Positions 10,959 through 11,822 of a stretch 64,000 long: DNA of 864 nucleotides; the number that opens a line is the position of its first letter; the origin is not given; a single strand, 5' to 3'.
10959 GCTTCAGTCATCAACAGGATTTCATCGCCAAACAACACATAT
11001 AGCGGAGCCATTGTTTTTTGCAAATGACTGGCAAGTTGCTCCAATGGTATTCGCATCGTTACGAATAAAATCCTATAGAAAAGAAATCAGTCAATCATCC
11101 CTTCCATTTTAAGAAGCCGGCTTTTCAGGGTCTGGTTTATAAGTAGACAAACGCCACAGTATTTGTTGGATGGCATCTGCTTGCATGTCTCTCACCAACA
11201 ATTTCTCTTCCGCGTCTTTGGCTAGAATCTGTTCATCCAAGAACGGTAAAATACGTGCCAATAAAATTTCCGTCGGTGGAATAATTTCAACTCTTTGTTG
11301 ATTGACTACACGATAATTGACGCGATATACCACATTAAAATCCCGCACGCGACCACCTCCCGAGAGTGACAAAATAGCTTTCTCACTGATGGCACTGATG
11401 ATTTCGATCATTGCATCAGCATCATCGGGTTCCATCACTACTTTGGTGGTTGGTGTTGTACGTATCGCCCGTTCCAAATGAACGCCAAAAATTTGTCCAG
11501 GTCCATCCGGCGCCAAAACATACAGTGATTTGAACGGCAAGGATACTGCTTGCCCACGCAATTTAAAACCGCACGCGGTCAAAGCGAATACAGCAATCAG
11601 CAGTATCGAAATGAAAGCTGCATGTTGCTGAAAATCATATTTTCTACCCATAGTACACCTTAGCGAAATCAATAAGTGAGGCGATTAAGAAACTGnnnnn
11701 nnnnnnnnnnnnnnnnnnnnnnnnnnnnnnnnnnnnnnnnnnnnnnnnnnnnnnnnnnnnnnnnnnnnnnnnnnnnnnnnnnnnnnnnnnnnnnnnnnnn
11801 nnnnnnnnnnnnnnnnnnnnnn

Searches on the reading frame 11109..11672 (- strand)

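Call 53: search_protein_families(library=pfam, proteins=[window:11109-11672:-], max_evalue=0.000001)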
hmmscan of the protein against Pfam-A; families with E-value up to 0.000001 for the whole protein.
window:11109-11672:- (187 aa): 1 family
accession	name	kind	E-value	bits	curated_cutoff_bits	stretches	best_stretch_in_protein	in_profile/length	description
PF04390.17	LptE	-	2.1e-17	64.3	23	1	47-175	1-118/118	Lipopolysaccharide-assembly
